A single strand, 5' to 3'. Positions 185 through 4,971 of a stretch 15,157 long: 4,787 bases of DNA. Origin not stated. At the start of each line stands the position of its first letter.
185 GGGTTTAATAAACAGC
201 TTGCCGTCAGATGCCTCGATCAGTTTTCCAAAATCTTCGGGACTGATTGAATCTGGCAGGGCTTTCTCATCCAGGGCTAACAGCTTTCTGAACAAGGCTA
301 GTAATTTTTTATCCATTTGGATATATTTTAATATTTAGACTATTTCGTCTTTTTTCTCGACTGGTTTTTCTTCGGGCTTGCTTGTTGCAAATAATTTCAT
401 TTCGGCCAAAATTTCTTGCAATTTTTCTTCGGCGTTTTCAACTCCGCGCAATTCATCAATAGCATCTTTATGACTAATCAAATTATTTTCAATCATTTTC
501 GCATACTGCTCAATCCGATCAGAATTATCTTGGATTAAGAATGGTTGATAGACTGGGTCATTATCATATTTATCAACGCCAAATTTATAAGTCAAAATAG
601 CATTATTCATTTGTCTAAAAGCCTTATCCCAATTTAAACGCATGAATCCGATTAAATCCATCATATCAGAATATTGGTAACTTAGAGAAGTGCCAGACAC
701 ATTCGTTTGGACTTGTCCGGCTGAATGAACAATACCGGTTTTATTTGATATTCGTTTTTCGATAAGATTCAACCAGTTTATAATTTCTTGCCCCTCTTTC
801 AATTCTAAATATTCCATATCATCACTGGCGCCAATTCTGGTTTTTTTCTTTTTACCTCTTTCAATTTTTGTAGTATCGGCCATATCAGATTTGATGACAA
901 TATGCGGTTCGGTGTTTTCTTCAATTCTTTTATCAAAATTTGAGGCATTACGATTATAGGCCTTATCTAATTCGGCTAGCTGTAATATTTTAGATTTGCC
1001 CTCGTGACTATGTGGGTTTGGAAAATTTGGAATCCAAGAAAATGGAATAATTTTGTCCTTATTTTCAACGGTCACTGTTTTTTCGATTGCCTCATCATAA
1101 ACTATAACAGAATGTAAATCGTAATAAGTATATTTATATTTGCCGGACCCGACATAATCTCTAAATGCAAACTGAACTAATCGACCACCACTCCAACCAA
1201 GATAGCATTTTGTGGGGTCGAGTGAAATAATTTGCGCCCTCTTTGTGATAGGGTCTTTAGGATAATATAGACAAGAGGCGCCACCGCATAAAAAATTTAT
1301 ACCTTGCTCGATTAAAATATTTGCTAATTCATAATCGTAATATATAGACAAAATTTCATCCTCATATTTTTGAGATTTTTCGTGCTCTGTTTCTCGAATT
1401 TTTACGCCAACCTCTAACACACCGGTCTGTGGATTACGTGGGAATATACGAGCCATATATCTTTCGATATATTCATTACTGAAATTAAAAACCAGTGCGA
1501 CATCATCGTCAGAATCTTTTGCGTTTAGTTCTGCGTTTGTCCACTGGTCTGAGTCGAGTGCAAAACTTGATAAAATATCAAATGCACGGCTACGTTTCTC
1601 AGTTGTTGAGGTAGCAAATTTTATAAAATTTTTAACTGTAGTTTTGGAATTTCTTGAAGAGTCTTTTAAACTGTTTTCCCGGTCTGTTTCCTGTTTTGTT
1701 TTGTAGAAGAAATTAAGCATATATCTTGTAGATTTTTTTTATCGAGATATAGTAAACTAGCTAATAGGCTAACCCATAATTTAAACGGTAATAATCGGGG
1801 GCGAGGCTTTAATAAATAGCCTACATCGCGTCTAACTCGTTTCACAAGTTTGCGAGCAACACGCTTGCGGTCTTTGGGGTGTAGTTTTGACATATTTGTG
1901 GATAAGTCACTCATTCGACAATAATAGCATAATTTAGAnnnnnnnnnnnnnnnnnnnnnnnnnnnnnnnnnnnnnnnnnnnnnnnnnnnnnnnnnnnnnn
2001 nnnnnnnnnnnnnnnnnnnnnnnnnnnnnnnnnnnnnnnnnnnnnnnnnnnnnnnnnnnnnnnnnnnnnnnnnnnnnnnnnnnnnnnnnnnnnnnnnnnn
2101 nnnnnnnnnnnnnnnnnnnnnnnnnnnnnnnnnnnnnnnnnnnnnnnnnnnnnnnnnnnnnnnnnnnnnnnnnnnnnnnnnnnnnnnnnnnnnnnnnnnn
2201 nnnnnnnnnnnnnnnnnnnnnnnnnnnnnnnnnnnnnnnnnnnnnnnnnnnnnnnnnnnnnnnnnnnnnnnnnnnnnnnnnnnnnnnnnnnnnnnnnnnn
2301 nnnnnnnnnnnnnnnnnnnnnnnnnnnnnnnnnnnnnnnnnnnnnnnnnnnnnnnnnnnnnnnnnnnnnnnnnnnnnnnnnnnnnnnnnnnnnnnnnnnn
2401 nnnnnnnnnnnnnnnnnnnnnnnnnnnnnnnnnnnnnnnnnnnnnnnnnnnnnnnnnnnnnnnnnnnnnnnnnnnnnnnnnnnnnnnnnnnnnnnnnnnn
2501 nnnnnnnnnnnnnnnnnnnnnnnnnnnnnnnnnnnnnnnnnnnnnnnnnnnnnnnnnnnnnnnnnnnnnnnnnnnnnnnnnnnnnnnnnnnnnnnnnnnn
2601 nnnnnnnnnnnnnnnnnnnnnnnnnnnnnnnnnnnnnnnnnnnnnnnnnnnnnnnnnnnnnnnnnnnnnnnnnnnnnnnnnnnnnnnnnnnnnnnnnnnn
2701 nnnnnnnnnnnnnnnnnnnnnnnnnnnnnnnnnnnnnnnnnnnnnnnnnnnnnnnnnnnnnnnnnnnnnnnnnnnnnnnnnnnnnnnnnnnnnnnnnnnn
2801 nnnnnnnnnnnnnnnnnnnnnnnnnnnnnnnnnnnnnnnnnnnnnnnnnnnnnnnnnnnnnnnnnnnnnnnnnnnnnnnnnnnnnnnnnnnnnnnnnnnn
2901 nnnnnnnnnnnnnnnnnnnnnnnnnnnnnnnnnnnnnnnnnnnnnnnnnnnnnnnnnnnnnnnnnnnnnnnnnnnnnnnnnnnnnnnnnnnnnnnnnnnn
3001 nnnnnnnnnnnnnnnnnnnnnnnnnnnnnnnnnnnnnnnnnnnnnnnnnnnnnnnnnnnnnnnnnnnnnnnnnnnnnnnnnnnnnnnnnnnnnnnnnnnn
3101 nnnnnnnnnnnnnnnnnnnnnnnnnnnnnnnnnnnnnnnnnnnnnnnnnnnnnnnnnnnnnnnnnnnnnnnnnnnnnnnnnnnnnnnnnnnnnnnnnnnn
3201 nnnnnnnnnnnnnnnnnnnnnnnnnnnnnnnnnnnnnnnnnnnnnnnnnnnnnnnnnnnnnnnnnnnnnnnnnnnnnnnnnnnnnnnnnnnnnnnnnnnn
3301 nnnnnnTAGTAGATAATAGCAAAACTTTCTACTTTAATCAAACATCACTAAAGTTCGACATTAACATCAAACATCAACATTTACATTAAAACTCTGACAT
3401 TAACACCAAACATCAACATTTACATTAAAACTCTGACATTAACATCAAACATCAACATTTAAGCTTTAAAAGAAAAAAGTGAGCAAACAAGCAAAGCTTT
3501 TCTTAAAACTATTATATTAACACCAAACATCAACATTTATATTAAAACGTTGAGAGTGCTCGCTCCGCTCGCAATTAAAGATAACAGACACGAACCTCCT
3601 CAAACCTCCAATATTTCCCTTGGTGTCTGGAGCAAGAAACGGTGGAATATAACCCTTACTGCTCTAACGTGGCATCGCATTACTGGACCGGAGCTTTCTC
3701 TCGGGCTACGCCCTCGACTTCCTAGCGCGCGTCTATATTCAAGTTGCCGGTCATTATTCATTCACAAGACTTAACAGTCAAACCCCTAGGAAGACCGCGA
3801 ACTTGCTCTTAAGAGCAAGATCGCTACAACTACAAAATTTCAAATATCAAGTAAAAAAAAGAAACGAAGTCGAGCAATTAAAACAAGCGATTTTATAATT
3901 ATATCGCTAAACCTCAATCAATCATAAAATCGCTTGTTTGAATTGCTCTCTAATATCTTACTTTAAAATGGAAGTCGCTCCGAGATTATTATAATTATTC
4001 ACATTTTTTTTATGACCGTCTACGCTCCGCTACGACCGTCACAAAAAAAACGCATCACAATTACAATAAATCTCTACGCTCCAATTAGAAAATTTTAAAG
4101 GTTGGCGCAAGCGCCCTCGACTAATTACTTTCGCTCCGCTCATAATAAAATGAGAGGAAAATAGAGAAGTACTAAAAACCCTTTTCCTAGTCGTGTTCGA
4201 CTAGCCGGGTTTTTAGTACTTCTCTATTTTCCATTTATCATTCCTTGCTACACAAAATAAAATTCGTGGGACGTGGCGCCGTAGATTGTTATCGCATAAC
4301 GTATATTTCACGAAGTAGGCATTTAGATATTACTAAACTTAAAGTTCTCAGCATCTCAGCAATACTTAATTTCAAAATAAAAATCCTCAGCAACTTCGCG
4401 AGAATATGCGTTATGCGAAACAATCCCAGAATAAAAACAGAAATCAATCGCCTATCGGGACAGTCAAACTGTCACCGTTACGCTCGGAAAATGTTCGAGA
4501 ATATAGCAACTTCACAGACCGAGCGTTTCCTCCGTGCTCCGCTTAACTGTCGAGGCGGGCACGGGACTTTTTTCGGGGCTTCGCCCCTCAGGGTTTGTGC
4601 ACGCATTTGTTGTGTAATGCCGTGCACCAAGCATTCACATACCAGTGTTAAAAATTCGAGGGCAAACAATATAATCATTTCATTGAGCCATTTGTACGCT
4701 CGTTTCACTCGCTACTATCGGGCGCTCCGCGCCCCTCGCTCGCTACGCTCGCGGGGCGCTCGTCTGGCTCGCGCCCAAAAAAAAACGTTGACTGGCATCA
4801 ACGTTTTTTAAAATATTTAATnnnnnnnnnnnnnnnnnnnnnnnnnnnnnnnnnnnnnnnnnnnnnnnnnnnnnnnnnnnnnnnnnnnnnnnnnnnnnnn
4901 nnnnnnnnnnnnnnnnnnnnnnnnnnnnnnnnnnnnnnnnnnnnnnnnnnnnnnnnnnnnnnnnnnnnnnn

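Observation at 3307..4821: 1.5-kb ORF-free, helix-dense stretch (about a tenth of the genome) between a TerS-position gene and TerL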

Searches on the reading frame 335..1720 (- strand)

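Call 8: search_protein_families(library=phrogs, proteins=[window:335-1720:-], max_evalue=0.01)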
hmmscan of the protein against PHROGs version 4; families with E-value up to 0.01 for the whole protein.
window:335-1720:- (461 aa): 2 families
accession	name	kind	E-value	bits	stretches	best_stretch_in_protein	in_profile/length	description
phrog_64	-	head and packaging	1.1e-24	87.9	1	115-458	152-512/547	portal protein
phrog_145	-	head and packaging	4.1e-09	36.7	1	219-448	234-472/493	portal protein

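Call 9: search_protein_families(library=pfam, proteins=[window:335-1720:-], max_evalue=0.01)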
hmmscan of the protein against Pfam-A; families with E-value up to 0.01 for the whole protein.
window:335-1720:- (461 aa): 1 family
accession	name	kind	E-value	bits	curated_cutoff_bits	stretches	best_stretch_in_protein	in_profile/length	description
PF05133.19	SPP1_portal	-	3e-21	76.3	25.5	1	115-440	73-409/416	Phage portal protein, SPP1 Gp6-like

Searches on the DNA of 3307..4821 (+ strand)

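Call 10: search_dna_similar(query=window:3307-4821:+, collection=phages, mode=distant, max_evalue=0.001)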
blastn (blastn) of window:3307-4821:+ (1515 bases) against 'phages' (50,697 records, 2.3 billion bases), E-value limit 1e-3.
No match.
